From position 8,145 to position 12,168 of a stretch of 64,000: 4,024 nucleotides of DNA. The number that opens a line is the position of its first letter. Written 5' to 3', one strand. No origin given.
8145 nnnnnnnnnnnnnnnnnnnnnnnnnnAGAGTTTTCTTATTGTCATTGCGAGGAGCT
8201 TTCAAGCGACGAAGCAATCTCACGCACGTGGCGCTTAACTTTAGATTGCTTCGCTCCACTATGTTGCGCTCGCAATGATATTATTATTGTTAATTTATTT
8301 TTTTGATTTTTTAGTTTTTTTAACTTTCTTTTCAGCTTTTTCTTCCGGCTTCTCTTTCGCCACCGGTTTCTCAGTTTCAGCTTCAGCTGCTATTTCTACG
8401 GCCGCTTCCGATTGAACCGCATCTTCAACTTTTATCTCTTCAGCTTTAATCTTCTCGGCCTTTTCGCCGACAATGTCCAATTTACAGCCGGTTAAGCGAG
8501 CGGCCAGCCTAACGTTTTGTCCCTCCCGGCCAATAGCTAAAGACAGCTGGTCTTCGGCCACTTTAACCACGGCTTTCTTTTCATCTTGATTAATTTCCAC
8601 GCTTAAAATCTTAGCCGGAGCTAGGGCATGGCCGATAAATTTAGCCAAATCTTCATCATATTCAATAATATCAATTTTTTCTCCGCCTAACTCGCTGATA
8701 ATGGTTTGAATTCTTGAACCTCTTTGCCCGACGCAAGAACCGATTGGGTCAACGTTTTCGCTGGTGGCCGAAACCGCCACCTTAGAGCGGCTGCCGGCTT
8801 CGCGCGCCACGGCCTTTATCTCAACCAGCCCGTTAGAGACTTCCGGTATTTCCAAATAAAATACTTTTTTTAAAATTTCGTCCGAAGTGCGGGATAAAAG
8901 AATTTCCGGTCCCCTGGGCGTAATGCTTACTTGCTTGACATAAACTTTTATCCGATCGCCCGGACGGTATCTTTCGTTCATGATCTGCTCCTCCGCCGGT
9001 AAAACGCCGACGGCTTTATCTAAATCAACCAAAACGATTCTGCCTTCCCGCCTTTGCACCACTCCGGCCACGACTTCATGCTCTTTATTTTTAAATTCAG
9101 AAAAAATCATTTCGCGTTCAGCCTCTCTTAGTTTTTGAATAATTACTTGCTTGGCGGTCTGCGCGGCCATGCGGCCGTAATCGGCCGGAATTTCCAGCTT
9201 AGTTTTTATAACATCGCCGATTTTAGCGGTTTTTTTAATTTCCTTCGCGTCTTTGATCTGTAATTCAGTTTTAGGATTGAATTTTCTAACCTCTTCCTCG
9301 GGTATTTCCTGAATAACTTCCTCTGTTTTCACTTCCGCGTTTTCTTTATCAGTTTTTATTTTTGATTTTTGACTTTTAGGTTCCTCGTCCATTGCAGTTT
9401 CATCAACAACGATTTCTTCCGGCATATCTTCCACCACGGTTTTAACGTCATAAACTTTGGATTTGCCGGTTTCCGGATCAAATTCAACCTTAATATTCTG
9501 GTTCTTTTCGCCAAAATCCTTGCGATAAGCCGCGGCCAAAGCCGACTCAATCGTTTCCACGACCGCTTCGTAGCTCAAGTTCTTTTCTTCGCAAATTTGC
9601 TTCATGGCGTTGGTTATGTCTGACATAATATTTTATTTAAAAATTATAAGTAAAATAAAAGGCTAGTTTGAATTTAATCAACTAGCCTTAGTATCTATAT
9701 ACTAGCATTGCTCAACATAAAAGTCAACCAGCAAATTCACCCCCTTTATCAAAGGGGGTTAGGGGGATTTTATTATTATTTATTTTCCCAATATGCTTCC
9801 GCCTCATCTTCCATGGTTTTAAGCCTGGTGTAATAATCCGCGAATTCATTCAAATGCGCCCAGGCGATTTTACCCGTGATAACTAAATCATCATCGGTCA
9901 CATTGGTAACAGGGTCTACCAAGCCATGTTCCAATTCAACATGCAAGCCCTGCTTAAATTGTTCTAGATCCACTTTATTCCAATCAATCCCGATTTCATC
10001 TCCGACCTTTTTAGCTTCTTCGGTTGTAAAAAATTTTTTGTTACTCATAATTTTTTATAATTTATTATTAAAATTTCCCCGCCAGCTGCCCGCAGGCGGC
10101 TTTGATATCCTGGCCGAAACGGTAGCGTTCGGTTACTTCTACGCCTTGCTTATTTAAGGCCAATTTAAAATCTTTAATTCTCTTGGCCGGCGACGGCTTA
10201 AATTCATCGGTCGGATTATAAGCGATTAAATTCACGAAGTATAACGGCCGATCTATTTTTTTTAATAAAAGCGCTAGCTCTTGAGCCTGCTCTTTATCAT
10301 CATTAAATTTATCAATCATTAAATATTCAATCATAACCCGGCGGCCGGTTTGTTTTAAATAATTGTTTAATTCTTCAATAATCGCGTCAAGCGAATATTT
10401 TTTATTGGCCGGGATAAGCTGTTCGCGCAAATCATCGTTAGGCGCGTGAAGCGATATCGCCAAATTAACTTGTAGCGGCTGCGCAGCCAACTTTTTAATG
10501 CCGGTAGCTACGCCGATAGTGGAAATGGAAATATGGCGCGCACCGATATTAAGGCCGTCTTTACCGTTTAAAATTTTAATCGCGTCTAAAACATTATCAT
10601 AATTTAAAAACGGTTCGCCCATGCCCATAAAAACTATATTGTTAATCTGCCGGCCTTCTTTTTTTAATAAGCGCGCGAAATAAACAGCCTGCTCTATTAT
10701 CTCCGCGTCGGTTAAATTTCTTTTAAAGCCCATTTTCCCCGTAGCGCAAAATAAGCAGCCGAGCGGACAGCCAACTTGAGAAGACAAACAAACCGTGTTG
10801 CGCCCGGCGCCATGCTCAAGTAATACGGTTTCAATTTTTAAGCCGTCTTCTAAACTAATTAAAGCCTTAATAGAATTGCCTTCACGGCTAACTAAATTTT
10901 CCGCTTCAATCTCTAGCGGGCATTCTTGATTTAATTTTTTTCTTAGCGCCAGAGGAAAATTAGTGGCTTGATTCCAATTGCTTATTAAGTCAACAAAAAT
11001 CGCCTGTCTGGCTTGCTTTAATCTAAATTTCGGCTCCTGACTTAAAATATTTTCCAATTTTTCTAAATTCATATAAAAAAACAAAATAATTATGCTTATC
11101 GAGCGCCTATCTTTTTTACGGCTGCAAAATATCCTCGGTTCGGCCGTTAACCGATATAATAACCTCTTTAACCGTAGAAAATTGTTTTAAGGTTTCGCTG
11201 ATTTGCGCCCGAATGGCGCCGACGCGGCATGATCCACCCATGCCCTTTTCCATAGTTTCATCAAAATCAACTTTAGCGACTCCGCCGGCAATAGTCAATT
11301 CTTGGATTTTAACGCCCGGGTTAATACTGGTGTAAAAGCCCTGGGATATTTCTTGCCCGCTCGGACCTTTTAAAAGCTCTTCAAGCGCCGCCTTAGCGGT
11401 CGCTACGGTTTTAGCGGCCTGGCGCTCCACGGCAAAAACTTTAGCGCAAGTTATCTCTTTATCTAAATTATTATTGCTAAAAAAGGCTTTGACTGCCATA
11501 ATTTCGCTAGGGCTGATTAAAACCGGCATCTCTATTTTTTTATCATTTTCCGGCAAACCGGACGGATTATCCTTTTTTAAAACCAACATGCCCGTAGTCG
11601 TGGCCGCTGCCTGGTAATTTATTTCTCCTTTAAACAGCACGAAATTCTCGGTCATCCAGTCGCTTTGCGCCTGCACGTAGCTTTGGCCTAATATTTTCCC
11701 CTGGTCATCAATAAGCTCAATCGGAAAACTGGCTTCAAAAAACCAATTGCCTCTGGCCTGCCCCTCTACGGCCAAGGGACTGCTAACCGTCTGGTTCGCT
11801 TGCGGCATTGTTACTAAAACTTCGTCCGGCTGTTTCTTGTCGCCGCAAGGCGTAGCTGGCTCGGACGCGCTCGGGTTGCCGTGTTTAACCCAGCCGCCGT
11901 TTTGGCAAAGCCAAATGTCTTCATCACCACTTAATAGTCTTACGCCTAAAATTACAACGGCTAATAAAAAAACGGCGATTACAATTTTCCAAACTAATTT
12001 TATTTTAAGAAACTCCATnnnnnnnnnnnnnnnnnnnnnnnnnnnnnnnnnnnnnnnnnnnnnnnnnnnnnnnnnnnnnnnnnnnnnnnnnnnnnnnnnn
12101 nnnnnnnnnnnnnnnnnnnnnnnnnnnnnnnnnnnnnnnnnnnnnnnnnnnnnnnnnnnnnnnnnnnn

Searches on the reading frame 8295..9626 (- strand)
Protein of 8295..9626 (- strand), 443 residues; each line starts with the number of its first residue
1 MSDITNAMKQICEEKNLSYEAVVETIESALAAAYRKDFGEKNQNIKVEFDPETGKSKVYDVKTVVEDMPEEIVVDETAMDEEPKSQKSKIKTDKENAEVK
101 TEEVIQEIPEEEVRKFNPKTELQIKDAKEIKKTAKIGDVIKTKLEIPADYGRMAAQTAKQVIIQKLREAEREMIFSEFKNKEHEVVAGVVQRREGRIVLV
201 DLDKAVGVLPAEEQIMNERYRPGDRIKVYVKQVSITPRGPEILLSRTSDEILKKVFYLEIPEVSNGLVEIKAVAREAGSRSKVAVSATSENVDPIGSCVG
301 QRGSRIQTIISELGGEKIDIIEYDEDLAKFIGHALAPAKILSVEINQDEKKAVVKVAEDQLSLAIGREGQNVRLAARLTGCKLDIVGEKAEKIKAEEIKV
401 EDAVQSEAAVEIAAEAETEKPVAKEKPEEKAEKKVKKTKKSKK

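Call 27: search_protein_families(library=pfam, proteins=[window:8295-9626:-], max_evalue=0.001)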
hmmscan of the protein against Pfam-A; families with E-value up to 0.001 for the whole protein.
window:8295-9626:- (443 aa): 4 families
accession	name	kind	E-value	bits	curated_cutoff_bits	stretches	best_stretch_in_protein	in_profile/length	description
PF08529.16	NusA_N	-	3.3e-31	108.4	23.8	2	3-78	1-78/119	NusA N-terminal domain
PF13184.12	KH_5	-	2.1e-29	101.9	27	1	277-345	1-69/69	NusA-like KH domain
PF00575.29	S1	-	4.6e-06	27.3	22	1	181-234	3-63/74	S1 RNA binding domain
PF00013.35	KH_1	-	1.3e-05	25.3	21.5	0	354-397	4-47/66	KH domain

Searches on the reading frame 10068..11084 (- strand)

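Call 118: search_protein_families(library=pfam, proteins=[window:10068-11084:-], max_evalue=0.001)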
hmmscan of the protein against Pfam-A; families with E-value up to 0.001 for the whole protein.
window:10068-11084:- (338 aa): 1 family
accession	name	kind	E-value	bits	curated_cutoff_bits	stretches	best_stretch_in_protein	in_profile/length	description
PF04055.27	Radical_SAM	-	2.1e-17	64.3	29.5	1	102-269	3-164/166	Radical SAM superfamily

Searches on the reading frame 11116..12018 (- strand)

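Call 118: search_protein_families(library=pfam, proteins=[window:11116-12018:-], max_evalue=0.001)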
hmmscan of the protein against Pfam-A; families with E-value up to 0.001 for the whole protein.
window:11116-12018:- (300 aa): 2 families
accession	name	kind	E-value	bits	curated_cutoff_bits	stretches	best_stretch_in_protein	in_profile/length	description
PF10646.14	Germane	-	9.8e-18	65.3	23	1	197-294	22-115/117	Sporulation and spore germination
PF10648.15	Gmad2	-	5.6e-15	55.9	25.7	1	67-153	2-83/86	Immunoglobulin-like domain of bacterial spore germination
